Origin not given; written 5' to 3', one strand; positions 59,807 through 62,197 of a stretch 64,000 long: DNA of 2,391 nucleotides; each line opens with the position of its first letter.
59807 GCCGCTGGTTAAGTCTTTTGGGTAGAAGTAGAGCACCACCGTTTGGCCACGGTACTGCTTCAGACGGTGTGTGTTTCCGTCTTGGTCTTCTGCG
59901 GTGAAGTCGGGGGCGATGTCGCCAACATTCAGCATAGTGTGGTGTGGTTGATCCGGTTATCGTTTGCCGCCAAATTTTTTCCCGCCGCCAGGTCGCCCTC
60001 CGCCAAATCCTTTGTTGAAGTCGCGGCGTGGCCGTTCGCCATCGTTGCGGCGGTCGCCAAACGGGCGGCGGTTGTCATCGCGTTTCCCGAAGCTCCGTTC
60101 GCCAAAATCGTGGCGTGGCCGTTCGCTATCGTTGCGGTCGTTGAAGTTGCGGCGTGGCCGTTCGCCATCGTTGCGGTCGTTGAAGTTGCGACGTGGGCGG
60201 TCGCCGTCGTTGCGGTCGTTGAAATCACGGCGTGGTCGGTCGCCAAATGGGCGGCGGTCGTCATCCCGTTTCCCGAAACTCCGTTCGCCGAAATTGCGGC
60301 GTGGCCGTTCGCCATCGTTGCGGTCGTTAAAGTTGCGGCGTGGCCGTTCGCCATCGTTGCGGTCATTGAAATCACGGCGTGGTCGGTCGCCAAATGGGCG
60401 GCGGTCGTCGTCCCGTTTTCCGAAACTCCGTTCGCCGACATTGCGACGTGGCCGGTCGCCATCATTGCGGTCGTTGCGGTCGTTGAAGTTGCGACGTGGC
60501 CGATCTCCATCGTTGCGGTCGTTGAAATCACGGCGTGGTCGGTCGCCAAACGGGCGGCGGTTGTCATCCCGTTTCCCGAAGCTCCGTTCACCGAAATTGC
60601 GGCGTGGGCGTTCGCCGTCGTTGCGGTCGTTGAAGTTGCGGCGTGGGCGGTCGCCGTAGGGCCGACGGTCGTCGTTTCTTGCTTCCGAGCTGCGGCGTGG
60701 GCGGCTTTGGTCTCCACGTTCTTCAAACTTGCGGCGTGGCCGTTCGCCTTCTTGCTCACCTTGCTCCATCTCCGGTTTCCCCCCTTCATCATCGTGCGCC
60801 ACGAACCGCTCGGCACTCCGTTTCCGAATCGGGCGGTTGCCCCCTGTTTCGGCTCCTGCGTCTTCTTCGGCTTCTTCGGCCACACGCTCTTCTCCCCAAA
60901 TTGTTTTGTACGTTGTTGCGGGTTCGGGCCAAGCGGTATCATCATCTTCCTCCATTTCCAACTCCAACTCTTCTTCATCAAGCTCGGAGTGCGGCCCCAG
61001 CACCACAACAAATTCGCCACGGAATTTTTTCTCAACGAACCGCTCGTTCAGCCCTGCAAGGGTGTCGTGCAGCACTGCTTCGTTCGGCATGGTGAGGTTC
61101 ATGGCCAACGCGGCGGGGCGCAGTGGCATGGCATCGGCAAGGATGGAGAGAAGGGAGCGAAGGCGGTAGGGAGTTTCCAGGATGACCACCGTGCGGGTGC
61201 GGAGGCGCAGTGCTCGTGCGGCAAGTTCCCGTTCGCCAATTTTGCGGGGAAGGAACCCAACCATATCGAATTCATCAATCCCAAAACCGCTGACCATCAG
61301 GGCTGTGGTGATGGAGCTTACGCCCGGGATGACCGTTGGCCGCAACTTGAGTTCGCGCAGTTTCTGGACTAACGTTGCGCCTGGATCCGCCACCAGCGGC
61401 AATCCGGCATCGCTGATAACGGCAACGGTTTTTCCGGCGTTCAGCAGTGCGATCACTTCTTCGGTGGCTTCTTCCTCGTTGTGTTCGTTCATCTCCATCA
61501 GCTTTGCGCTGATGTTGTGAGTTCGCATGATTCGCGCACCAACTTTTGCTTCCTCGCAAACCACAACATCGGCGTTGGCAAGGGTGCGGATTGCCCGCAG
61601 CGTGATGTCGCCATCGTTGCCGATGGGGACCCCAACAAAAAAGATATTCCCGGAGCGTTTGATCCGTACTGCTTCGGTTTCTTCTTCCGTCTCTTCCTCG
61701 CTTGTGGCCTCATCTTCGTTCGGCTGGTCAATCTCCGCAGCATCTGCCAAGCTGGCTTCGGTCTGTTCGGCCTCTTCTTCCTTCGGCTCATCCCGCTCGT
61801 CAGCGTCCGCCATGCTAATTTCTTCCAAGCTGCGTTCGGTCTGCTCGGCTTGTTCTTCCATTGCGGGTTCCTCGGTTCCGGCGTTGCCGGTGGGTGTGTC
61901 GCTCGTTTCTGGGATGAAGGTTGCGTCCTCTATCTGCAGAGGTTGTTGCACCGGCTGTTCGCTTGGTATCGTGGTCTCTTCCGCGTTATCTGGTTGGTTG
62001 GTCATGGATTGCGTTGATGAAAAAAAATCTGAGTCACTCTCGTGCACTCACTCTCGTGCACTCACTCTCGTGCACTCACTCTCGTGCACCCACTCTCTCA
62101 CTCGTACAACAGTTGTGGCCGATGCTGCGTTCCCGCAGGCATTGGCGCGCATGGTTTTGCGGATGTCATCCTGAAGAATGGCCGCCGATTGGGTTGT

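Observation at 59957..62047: RsmI rRNA methyltransferase with a ~330-aa Arg/Asp-rich tandem-repeat tail and an acidic N-terminal extension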

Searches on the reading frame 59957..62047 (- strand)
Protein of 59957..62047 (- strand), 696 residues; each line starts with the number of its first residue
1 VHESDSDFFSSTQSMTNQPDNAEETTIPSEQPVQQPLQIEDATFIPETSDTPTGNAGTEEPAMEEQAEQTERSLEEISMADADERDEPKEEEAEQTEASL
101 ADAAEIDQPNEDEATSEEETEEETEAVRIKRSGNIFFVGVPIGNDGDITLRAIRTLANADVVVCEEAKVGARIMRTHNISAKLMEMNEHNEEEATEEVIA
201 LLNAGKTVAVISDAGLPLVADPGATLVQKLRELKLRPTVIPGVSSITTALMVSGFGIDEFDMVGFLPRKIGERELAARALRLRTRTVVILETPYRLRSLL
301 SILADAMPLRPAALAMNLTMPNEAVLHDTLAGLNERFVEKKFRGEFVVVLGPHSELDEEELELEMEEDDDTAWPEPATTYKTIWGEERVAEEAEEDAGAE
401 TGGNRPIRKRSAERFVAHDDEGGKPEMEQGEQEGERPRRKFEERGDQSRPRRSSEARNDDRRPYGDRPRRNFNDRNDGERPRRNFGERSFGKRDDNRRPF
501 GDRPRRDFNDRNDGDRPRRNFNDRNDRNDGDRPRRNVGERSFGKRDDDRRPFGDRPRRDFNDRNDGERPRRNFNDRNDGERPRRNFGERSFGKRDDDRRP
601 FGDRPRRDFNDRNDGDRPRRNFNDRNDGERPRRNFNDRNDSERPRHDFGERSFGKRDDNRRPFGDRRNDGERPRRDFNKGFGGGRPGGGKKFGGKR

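Call 3: search_protein_families(library=pfam, proteins=[window:59957-62047:-], max_evalue=1)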
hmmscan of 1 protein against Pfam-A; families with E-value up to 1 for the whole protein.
window:59957-62047:- (696 aa): 1 family
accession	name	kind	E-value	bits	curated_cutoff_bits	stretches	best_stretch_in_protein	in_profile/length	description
PF00590.25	TP_methylase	-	1.5e-37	130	27.8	1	135-332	2-210/212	Tetrapyrrole (Corrin/Porphyrin) Methylases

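Call 4: search_protein_families(library=ncbifam, proteins=[window:59957-62047:-], max_evalue=0.1)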
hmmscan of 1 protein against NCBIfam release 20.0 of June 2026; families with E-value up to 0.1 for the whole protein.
window:59957-62047:- (696 aa): 22 families
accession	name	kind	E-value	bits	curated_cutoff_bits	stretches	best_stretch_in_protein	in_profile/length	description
TIGR00096.1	TIGR00096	equivalog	8.8e-44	149.9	167.9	1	136-360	3-229/275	16S rRNA (cytidine(1402)-2'-O)-methyltransferase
NF011570.0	PRK14994.1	equivalog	1.6e-36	126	502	1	132-360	11-241/287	16S rRNA (cytidine(1402)-2'-O)-methyltransferase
NF007922.1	PRK10637.1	equivalog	1e-11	44.5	400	1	107-351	194-446/450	siroheme synthase CysG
TIGR01467.1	cobI_cbiL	equivalog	2.5e-11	43.4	163.25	1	135-329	3-212/230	precorrin-2 C(20)-methyltransferase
TIGR01465.1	cobM_cbiF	equivalog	2.1e-10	40.4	259.65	1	135-353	1-226/247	precorrin-4 C(11)-methyltransferase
TIGR01469.1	cobA_cysG_Cterm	equivalog_domain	5.1e-10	39.5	185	1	133-352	1-232/238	uroporphyrinogen-III C-methyltransferase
NF004790.0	PRK06136.1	subfamily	3.7e-09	36.6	198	1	132-359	3-242/250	uroporphyrinogen-III C-methyltransferase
NF004647.0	PRK05990.1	equivalog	1e-08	34.9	271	1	192-324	88-217/245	precorrin-2 C(20)-methyltransferase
NF004455.0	PRK05787.1-3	equivalog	1.8e-08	34.2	258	1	135-295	3-160/221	cobalt-precorrin-7 (C(5))-methyltransferase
TIGR02467.1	CbiE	equivalog_domain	9.1e-08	31.8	92.9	1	138-335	2-193/204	precorrin-6y C5,15-methyltransferase (decarboxylating) subunit CbiE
NF004457.0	PRK05787.1-5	equivalog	1.7e-07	30.7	302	1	116-331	16-225/252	cobalt-precorrin-7 (C(5))-methyltransferase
TIGR01466.1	cobJ_cbiH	equivalog_domain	1.7e-06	27.8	246.35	1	136-249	2-114/239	precorrin-3B C(17)-methyltransferase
NF004459.0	PRK05787.2-2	equivalog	1.7e-05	24.5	298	1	135-331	4-194/210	cobalt-precorrin-7 (C(5))-methyltransferase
NF012017.0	PRK15473.1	equivalog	4.8e-05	22.8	408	1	134-249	9-123/257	cobalt-precorrin-4 methyltransferase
NF004460.0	PRK05787.2-3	equivalog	4.9e-05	23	291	1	135-331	2-190/207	cobalt-precorrin-7 (C(5))-methyltransferase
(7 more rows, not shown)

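Call 6: find_homologous_proteins(query=window:59957-62047:-)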
Query window:59957-62047:- (696 aa): 42 proteins with E <= 0.001 among 8000 candidates.
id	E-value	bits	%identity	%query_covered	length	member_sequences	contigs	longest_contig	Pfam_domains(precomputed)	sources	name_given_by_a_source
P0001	0.0e+0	1448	98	98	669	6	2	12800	PF00590.26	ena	-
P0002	0.0e+0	1338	91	90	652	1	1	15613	PF00590.26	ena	-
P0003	0.0e+0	1311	91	88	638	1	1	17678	PF00590.26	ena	-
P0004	0.0e+0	1287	91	86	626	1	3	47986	PF00590.26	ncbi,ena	-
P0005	0.0e+0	1208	93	80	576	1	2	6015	PF00590.26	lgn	-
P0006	0.0e+0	1207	93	80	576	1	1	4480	PF00590.26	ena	-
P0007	0.0e+0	1187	93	79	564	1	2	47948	PF00590.26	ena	-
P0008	0.0e+0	1181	92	79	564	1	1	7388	PF00590.26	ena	-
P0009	3.0e-209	715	61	95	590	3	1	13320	PF00590.26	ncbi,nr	ncbi:MAG: hypothetical protein DYG96_06845 [Chlorobi bacterium CHB2]|nr:hypothetical protein [Chloro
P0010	8.6e-195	667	71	69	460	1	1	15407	PF00590.26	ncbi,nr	ncbi:MAG: hypothetical protein IT211_07470, partial [Armatimonadetes bacterium]|nr:hypothetical prot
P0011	3.0e-189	649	95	47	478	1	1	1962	PF00590.26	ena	-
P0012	1.1e-85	307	33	13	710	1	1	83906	PF00590.26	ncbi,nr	ncbi:MAG: 16S rRNA (cytidine(1402)-2'-O)-methyltransferase [Bacteroidetes bacterium]|nr:16S rRNA (cy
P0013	6.0e-82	294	51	43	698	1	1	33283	PF00590.26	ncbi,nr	ncbi:MAG TPA: 16S rRNA (cytidine(1402)-2'-O)-methyltransferase, partial [Candidatus Kapabacteria bac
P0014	5.4e-79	285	40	80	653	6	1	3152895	PF00590.26,PF13634.12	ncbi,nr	ncbi:MAG: hypothetical protein IPP08_06830 [Chlorobiota bacterium]|nr:MAG: hypothetical protein IPP0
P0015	4.7e-78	282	58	33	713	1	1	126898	PF00590.26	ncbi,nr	ncbi:MAG: Uroporphyrin-III C/tetrapyrrole (Corrin/Porphyrin) methyltransferase [Chlorobi bacterium]|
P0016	2.3e-75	273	-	-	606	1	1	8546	PF00590.26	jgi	jgi:16S rRNA (cytidine1402-2'-O)-methyltransferase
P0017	1.5e-74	270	58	35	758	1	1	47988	PF00590.26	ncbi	-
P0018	4.5e-73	265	40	89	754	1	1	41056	PF00590.26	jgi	jgi:16S rRNA (cytidine1402-2'-O)-methyltransferase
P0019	1.7e-72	263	59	33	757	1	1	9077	PF00590.26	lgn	-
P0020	2.8e-66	243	56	41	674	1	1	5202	PF00590.26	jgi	jgi:16S rRNA (cytidine1402-2'-O)-methyltransferase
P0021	9.4e-59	218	35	58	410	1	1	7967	PF00590.26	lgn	-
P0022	2.1e-58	217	36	59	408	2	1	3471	PF00590.26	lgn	-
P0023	5.9e-58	215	39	58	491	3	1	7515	PF00590.26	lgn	-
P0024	5.5e-57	212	44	35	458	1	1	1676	PF00590.26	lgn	-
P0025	5.8e-57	212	35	69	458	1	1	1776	PF00590.26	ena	-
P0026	8.8e-56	208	48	32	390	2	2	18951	PF00590.26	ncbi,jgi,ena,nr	ncbi:MAG: 16S rRNA (cytidine(1402)-2'-O)-methyltransferase [Candidatus Kapaibacterium sp.]|jgi:16S r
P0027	2.4e-54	203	49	31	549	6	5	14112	PF00590.26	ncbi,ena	-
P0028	6.6e-54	202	48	31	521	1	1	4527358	PF27023.1,PF00590.26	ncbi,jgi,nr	ncbi:MAG: 16S rRNA (cytidine(1402)-2'-O)-methyltransferase [Candidatus Kapabacteria bacterium]|nr:16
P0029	1.2e-53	201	46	34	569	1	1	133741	PF00590.26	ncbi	-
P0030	1.5e-53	201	34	81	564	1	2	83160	PF00590.26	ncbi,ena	-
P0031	4.0e-53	199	47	33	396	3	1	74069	PF00590.26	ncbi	-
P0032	9.0e-52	195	36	70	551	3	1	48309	PF00590.26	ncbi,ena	-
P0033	2.9e-51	193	34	68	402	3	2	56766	PF00590.26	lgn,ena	-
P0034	5.2e-51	192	46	31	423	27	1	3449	PF00590.26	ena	-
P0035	1.2e-44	171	47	43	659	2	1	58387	PF00590.26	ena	-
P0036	3.7e-44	170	34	73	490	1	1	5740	PF00590.26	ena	-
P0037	7.8e-44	168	-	-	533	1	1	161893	PF00590.26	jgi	jgi:16S rRNA (cytidine1402-2'-O)-methyltransferase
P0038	7.5e-43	165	43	32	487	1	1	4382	PF00590.26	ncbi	-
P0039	1.4e-36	144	-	-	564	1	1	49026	PF00590.26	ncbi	ncbi:MAG: 16S rRNA (cytidine(1402)-2'-O)-methyltransferase [Bacteroidota bacterium]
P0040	1.9e-35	141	36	34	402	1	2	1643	PF00590.26,PF23016.3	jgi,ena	-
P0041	4.0e-31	126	37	31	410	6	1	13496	PF00590.26,PF23016.3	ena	-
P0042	6.1e-24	103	32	33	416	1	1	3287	PF00590.26,PF04027.19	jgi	jgi:16S rRNA (cytidine1402-2'-O)-methyltransferase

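Call 11: search_protein_families(library=pfam, proteins=[P0040, P0041, P0028, P0014, P0009], max_evalue=0.01)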
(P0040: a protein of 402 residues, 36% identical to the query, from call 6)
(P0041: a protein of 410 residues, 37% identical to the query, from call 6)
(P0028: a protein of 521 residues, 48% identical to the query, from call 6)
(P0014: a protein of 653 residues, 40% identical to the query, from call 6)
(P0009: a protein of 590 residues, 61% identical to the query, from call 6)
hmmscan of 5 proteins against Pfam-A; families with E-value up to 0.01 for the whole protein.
P0040 (402 aa): 2 families
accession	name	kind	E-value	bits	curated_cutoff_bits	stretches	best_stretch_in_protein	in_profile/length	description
PF00590.25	TP_methylase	-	7.6e-32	111.4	27.8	1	126-325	2-211/212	Tetrapyrrole (Corrin/Porphyrin) Methylases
PF23016.2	RsmI_C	-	1.5e-14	54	27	1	351-394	2-45/46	RsmI C-terminal HTH domain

P0041 (410 aa): 2 families
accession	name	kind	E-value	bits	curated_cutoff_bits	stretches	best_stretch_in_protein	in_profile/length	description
PF00590.25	TP_methylase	-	3.1e-30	106.2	27.8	1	134-333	2-211/212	Tetrapyrrole (Corrin/Porphyrin) Methylases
PF23016.2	RsmI_C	-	2.7e-18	66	27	1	361-406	1-46/46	RsmI C-terminal HTH domain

P0028 (521 aa): 2 families
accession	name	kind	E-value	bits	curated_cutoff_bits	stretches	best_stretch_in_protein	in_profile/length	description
PF00590.25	TP_methylase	-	1.5e-33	117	27.8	1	12-211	1-211/212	Tetrapyrrole (Corrin/Porphyrin) Methylases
PF05177.18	RCSD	-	0.0011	20.2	27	0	427-482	43-95/97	RCSD region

P0014 (653 aa): 2 families
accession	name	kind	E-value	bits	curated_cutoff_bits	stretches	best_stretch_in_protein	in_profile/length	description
PF00590.25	TP_methylase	-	1.5e-31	110.4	27.8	1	17-215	2-211/212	Tetrapyrrole (Corrin/Porphyrin) Methylases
PF13634.11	Nucleoporin_FG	-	5e-06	27.7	32.2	0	465-549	2-90/90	Nucleoporin FG repeat region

P0009 (590 aa): 1 family
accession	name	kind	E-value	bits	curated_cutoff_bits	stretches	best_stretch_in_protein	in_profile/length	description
PF00590.25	TP_methylase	-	1e-39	137.1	27.8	1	81-278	2-210/212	Tetrapyrrole (Corrin/Porphyrin) Methylases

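Call 14: find_encoding_contigs(protein=P0001, flank=3000, max_places=3)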
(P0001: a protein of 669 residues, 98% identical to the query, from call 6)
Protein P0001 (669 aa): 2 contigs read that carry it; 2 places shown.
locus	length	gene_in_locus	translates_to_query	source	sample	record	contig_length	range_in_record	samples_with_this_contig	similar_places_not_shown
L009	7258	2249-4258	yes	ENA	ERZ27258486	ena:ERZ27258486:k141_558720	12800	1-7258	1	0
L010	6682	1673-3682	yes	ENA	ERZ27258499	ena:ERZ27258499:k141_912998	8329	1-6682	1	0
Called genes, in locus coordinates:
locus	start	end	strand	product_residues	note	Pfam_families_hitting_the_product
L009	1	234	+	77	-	?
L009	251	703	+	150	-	PF00692:dUTPase, PF22769:DCD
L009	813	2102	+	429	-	PF01594:AI-2E_transport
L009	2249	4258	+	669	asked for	PF00590:TP_methylase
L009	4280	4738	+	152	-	PF00578:AhpC-TSA, PF08534:Redoxin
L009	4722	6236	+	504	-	PF01026:TatD_DNase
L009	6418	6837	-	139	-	PF13366:PDDEXK_3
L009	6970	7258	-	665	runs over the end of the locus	PF02621:VitK2_biosynth, PF04055:Radical_SAM, PF19288:CofH_C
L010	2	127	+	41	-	?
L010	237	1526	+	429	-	PF01594:AI-2E_transport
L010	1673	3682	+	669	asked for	PF00590:TP_methylase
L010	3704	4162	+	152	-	PF00578:AhpC-TSA, PF08534:Redoxin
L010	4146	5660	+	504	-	PF01026:TatD_DNase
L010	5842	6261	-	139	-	PF13366:PDDEXK_3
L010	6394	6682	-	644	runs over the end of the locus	?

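Call 15: find_encoding_contigs(protein=P0004, flank=3000, max_places=3)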
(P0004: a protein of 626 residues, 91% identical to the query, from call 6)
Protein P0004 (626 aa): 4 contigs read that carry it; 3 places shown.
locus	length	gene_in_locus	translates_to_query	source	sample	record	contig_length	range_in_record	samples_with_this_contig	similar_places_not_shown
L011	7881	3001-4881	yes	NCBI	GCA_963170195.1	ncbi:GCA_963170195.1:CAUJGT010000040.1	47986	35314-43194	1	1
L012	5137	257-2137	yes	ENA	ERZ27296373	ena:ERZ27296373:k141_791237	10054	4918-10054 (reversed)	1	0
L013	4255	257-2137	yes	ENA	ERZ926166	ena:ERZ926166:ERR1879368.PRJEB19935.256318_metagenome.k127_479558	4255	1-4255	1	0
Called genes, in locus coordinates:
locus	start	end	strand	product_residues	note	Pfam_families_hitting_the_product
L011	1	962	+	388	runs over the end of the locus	PF02771:Acyl-CoA_dh_N, PF02770:Acyl-CoA_dh_M, PF00441:Acyl-CoA_dh_1, PF08028:Acyl-CoA_dh_2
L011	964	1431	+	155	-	PF00692:dUTPase, PF22769:DCD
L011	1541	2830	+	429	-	PF01594:AI-2E_transport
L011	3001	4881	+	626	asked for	PF00590:TP_methylase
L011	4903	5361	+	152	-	PF00578:AhpC-TSA, PF08534:Redoxin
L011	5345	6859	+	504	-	PF01026:TatD_DNase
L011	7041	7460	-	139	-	PF13366:PDDEXK_3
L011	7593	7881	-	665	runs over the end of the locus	PF02621:VitK2_biosynth, PF04055:Radical_SAM, PF19288:CofH_C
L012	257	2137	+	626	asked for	PF00590:TP_methylase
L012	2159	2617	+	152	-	PF00578:AhpC-TSA, PF08534:Redoxin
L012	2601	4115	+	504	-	PF01026:TatD_DNase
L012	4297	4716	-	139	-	PF13366:PDDEXK_3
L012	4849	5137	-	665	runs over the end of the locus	PF02621:VitK2_biosynth, PF04055:Radical_SAM, PF19288:CofH_C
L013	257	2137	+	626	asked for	PF00590:TP_methylase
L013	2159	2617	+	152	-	PF00578:AhpC-TSA, PF08534:Redoxin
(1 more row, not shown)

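Call 16: find_encoding_contigs(protein=P0007, flank=3000, max_places=3)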
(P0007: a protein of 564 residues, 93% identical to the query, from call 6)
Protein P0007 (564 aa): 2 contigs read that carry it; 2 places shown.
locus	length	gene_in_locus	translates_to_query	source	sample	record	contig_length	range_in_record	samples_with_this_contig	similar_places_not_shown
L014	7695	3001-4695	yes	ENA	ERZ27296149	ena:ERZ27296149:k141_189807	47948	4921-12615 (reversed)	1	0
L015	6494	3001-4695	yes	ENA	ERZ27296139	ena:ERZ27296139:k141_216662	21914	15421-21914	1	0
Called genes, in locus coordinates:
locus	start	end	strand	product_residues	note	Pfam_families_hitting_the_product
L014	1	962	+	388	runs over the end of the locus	PF02771:Acyl-CoA_dh_N, PF02770:Acyl-CoA_dh_M, PF00441:Acyl-CoA_dh_1, PF08028:Acyl-CoA_dh_2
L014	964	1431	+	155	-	PF00692:dUTPase, PF22769:DCD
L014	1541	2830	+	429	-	PF01594:AI-2E_transport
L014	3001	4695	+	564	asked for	PF00590:TP_methylase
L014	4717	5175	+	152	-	PF00578:AhpC-TSA, PF08534:Redoxin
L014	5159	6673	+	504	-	PF01026:TatD_DNase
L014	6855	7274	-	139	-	PF13366:PDDEXK_3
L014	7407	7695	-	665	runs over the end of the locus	PF02621:VitK2_biosynth, PF04055:Radical_SAM, PF19288:CofH_C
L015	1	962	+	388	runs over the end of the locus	PF02771:Acyl-CoA_dh_N, PF02770:Acyl-CoA_dh_M, PF00441:Acyl-CoA_dh_1, PF08028:Acyl-CoA_dh_2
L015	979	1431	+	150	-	PF00692:dUTPase, PF22769:DCD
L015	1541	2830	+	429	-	PF01594:AI-2E_transport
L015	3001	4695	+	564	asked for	PF00590:TP_methylase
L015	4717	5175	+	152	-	PF00578:AhpC-TSA, PF08534:Redoxin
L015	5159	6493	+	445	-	?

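Call 30: search_solved_structures(query=window:59957-62005:-, show_alignments=1, max_evalue=0.00001)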
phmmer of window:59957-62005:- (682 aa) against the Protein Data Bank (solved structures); distinct sequences matched with E-value up to 0.00001: 7.
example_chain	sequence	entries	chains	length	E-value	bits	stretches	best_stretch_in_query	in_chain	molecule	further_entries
3kwp_A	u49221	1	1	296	1.1e-35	126.6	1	110-339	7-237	Predicted methyltransferase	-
9pzg_V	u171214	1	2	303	1.1e-33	119.9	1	118-347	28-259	Ribosomal RNA small subunit methyltransferase I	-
5hw4_A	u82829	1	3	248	1.6e-33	119.4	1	119-347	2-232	Ribosomal RNA small subunit methyltransferase I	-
3hh1_A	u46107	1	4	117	4.8e-18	68.3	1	118-228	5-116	Tetrapyrrole methylase family protein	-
1wyz_A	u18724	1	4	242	4.7e-17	65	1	168-313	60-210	putative S-adenosylmethionine-dependent methyltransferase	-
3fq6_A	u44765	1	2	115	1.9e-09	39.9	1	231-337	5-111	Methyltransferase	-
3ffy_A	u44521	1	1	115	2e-08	36.4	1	231-337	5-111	Putative tetrapyrrole (Corrin/porphyrin) methylase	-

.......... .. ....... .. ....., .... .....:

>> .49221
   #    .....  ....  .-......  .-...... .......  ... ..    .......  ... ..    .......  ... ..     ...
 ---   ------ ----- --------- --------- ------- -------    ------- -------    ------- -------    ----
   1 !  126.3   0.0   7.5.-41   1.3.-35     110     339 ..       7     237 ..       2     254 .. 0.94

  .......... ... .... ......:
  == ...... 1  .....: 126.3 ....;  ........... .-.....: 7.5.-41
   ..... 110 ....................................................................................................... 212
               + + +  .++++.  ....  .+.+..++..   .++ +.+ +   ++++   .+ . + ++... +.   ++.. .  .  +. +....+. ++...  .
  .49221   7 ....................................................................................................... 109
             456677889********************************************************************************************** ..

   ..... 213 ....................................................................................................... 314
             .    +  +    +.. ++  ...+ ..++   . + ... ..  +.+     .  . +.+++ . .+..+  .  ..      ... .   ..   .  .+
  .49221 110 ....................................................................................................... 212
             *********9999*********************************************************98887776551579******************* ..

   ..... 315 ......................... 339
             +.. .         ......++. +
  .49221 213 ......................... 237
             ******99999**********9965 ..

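Call 42: predict_structure(alignment_id=A1)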
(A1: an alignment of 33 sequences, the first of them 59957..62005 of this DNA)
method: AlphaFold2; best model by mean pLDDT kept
length: 682 residues; sequences in the alignment: 33
mean_pLDDT: 53.8   pTM: 0.36
mean pLDDT of the five models: 53.8, 53.4, 51.9, 50.7, 49.9
residues with pLDDT >= 90: 110; 70-90: 90; 50-70: 38; < 50: 444
segments of 3 or more residues with pLDDT < 50: 1-94, 96-98, 100-115, 203-206, 356-682
pLDDT, mean of each block of 10 residues (from residue 1): 35 35 33 34 39 45 41 39 37 44 40 60 76 79 94 89 94 90 94 85 55 87 76 81 82 92 92 90 94 95 80 94 87 89 61 49 34 35 36 37 36 35 38 36 36 36 37 35 37 39 40 39 34 35 37 38 36 34 37 38 41 37 36 36 36 40 38 40 34
secondary structure, 60 per line:
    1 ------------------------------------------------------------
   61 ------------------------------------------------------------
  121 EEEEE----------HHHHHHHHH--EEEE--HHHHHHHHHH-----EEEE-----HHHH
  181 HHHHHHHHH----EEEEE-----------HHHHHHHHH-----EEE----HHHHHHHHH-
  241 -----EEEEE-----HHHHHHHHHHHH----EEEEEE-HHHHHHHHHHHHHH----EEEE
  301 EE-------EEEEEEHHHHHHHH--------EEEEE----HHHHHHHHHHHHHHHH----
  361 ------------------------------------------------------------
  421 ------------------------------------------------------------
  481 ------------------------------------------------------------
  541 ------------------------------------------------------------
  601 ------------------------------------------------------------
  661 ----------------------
elements in order (helices of 4 or more, strands of 3 or more residues): E121-125 H136-144 E147-150 H153-162 E168-171 H177-189 E194-198 H210-218 E224-226 H231-239 E246-250 H256-267 E272-277 H279-292 E297-302 E310-315 H316-323 E332-336 H341-356
